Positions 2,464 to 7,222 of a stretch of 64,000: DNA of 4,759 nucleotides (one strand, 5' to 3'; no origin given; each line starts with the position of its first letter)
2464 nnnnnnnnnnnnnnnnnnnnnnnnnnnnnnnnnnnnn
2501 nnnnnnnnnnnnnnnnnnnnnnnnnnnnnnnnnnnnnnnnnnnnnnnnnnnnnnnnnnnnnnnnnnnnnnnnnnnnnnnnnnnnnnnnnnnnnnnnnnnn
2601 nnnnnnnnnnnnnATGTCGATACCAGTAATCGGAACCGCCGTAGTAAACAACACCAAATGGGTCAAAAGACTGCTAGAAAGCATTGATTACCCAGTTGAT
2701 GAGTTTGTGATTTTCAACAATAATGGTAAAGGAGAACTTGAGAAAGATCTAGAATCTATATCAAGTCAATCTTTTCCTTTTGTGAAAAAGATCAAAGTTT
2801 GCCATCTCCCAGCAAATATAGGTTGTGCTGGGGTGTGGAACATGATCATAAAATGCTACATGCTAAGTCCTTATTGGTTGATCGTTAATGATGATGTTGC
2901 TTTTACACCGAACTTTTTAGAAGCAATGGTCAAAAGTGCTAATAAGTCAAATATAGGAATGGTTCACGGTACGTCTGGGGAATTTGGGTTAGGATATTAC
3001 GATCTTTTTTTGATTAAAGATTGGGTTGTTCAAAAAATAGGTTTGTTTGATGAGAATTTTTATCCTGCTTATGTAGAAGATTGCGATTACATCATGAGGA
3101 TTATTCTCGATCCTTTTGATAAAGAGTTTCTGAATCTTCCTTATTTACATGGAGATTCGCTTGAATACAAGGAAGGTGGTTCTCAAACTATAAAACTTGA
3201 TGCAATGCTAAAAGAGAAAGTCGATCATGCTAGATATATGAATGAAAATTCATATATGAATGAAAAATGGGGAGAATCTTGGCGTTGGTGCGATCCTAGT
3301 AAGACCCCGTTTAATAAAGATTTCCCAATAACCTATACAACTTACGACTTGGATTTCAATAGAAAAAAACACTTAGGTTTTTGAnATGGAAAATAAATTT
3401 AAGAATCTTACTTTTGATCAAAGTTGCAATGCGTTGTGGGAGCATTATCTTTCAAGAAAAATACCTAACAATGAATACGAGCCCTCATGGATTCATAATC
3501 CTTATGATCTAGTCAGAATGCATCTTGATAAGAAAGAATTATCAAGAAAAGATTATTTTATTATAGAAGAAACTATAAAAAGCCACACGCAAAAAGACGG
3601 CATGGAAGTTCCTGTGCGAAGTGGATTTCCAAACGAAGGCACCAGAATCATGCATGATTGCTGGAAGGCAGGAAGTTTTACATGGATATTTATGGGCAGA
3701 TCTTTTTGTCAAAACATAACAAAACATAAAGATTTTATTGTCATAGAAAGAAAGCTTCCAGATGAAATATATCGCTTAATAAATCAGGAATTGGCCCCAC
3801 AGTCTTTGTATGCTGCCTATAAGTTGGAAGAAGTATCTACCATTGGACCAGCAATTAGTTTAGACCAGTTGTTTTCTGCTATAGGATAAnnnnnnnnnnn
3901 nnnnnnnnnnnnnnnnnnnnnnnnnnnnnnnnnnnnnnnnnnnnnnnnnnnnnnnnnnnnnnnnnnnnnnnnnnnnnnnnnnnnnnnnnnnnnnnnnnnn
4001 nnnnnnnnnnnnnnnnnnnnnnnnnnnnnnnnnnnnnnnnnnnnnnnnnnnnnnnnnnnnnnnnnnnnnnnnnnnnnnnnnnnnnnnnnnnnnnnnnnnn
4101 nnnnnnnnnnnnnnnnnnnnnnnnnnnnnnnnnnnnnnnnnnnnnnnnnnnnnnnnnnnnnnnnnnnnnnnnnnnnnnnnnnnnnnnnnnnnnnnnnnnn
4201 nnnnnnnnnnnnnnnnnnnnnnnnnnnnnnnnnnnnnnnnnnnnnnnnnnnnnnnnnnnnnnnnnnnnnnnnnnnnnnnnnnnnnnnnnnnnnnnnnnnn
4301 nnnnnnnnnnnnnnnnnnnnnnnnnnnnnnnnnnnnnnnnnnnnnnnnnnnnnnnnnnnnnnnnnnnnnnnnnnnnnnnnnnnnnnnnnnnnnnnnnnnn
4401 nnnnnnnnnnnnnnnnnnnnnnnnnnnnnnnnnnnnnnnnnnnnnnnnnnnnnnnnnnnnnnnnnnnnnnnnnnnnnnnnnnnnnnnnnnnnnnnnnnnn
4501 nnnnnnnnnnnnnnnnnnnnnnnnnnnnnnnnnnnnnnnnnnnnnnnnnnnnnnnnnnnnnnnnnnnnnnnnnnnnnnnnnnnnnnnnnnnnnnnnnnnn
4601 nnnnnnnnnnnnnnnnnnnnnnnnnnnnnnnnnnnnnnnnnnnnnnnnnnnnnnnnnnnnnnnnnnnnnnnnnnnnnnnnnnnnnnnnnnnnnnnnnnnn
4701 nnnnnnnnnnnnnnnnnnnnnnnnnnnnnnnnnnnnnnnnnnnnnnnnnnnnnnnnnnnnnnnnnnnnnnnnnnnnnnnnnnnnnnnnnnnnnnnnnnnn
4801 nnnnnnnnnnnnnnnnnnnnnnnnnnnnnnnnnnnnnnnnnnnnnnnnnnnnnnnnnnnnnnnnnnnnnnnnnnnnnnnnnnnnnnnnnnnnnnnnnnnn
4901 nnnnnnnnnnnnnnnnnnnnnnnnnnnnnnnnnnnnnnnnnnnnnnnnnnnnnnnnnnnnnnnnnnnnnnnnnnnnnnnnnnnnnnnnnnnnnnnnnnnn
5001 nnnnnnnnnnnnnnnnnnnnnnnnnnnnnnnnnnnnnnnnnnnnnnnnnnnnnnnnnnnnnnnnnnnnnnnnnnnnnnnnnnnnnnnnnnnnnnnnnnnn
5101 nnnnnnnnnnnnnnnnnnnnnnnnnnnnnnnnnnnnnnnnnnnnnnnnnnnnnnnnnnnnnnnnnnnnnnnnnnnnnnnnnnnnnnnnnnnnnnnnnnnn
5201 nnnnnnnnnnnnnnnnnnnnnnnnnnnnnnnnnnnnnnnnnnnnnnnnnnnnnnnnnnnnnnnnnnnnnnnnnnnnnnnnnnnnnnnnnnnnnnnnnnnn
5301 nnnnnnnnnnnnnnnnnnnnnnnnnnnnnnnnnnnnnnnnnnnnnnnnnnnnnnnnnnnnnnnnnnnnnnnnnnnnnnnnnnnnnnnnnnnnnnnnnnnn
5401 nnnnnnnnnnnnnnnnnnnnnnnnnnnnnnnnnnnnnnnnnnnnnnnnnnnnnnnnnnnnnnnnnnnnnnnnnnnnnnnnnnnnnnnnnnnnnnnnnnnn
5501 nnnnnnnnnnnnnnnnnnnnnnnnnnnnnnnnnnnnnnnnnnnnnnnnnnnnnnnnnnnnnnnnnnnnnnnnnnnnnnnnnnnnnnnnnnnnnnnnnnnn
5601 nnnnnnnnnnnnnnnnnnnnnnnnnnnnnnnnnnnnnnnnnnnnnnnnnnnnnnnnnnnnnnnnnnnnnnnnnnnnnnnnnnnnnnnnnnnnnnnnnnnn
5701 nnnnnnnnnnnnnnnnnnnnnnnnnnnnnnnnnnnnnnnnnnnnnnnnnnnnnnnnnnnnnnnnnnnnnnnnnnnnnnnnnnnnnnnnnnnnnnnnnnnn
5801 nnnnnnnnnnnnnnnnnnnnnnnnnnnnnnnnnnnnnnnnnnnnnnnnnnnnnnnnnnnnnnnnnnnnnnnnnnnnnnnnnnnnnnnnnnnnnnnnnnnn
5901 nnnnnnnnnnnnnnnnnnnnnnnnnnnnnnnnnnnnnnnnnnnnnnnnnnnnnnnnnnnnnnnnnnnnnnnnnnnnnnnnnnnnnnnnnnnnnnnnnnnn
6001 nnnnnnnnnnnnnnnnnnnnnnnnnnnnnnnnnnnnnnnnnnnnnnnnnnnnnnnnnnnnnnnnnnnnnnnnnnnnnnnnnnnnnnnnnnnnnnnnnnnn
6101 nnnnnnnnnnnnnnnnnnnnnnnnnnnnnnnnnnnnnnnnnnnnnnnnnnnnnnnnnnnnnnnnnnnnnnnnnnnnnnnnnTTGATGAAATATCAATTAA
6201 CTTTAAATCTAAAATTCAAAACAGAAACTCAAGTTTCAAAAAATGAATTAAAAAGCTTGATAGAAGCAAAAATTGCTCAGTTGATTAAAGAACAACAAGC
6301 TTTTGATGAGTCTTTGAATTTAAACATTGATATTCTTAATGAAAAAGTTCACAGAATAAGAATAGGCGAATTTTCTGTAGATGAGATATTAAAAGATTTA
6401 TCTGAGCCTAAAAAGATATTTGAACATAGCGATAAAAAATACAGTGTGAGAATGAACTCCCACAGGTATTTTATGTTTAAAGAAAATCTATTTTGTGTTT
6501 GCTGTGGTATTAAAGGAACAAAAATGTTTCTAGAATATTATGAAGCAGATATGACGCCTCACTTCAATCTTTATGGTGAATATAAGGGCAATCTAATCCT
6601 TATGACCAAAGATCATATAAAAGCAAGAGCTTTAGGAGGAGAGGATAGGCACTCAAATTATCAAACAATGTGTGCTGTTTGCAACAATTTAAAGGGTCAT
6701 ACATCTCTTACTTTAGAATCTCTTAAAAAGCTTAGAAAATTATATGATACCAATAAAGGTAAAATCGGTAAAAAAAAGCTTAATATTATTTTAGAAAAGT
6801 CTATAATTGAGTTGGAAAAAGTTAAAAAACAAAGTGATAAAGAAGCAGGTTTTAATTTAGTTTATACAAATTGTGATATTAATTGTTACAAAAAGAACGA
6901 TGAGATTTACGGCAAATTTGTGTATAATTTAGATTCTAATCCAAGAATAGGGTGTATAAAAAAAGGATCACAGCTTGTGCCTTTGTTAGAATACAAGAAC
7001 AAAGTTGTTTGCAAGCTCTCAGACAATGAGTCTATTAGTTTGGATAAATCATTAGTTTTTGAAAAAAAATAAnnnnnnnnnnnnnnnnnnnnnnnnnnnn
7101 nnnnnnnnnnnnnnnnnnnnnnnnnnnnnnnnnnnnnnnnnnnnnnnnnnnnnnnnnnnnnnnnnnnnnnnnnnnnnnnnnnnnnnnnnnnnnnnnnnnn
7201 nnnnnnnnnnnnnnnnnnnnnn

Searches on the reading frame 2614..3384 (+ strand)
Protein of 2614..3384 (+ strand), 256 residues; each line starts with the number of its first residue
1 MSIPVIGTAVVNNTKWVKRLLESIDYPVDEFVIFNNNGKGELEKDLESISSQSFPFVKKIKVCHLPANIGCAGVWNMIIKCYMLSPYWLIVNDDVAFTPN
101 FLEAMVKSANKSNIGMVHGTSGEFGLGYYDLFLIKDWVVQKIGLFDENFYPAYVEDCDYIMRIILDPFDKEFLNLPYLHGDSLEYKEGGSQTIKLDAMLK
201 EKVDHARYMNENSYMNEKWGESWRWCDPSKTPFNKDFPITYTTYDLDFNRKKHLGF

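Call 4: search_protein_families(library=pfam, proteins=[window:2614-3384:+], max_evalue=1)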
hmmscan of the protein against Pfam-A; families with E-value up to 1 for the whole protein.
window:2614-3384:+ (256 aa): 3 families
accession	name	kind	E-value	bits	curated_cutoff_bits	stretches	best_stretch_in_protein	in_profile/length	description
PF00535.33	Glycos_transf_2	-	6.4e-08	33.1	23.3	1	17-126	17-120/168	Glycosyl transferase family 2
PF13506.12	Glyco_transf_21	-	0.025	14.5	21.7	1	75-119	20-65/174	Glycosyl transferase family 21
PF13641.12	Glyco_tranf_2_3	-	0.27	11.7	27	0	17-118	20-120/230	Glycosyltransferase like family 2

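Call 5: search_protein_families(library=phrogs, proteins=[window:2614-3384:+], max_evalue=1)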
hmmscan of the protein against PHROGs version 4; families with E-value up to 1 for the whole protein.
window:2614-3384:+ (256 aa): 3 families
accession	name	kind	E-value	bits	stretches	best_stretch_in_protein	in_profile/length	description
phrog_29879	-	moron, auxiliary metabolic gene and host takeover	7.2e-24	85.6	1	5-182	7-189/239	galactosyl transferase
phrog_2456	-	moron, auxiliary metabolic gene and host takeover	0.0065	17.1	0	133-165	142-174/239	glycosyltransferase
phrog_3692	-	moron, auxiliary metabolic gene and host takeover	0.059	14.5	1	43-112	48-114/205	glycosyltransferase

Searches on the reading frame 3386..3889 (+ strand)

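Call 4: search_protein_families(library=pfam, proteins=[window:3386-3889:+], max_evalue=1)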
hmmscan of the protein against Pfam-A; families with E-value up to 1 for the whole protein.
window:3386-3889:+ (167 aa): 1 family
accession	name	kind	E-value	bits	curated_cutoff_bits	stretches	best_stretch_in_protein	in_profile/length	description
PF24049.1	YOMG_N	-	0.13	12.8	27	1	41-75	51-87/89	YOMG N-terminal domain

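Call 5: search_protein_families(library=phrogs, proteins=[window:3386-3889:+], max_evalue=1)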
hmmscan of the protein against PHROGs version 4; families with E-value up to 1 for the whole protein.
window:3386-3889:+ (167 aa): 1 family
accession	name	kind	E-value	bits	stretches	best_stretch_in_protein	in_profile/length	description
phrog_20761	-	unknown function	0.031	15.8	1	102-134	45-80/87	-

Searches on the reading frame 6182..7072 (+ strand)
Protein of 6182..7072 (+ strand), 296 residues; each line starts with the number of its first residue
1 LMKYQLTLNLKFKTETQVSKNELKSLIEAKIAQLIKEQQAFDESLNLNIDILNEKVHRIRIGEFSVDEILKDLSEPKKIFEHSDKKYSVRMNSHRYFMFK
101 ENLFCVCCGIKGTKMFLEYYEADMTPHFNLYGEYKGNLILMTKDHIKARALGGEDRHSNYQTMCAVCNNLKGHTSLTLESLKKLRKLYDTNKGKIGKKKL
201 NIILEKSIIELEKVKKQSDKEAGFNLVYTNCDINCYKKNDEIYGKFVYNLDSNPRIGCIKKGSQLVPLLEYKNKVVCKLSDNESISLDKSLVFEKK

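Call 86: search_protein_families(library=phrogs, proteins=[window:6182-7072:+], max_evalue=0.001)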
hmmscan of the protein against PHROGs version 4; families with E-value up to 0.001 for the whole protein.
window:6182-7072:+ (296 aa): 17 families
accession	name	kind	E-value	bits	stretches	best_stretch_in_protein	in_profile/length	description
phrog_25184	-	DNA, RNA and nucleotide metabolism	6.5e-17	62.6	1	75-195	61-178/209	HNH endonuclease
phrog_23285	-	DNA, RNA and nucleotide metabolism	1.5e-13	51.8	1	78-206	26-162/203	HNH endonuclease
phrog_6050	-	DNA, RNA and nucleotide metabolism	9e-10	38.9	1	65-200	273-367/402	HNH endonuclease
phrog_2214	-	DNA, RNA and nucleotide metabolism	3.1e-09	37.5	1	61-209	149-273/429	HNH endonuclease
phrog_8660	-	DNA, RNA and nucleotide metabolism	6.4e-07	30.7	1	85-173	107-178/196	HNH endonuclease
phrog_5718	-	DNA, RNA and nucleotide metabolism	9.8e-07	29.1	1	102-221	128-224/394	HNH endonuclease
phrog_1271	-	DNA, RNA and nucleotide metabolism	3.5e-06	27.6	1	102-197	266-337/361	HNH endonuclease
phrog_2118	-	DNA, RNA and nucleotide metabolism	6.1e-06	27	1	18-176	98-226/301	HNH endonuclease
phrog_7785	-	DNA, RNA and nucleotide metabolism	9.7e-06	26.6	1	142-176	82-116/147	HNH endonuclease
phrog_16726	-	DNA, RNA and nucleotide metabolism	0.0001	23.1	1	136-189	105-158/308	HNH endonuclease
phrog_9545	-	DNA, RNA and nucleotide metabolism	0.00017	22.3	1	142-175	135-168/206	HNH endonuclease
phrog_144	-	DNA, RNA and nucleotide metabolism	0.00025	21.8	0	144-186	103-152/175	HNH endonuclease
phrog_338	-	DNA, RNA and nucleotide metabolism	0.00034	21.1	1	142-209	230-298/340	HNH endonuclease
phrog_333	-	DNA, RNA and nucleotide metabolism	0.00043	21.5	1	144-171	51-78/138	HNH endonuclease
phrog_25420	-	DNA, RNA and nucleotide metabolism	0.00043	20.8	1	100-199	42-128/305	HNH endonuclease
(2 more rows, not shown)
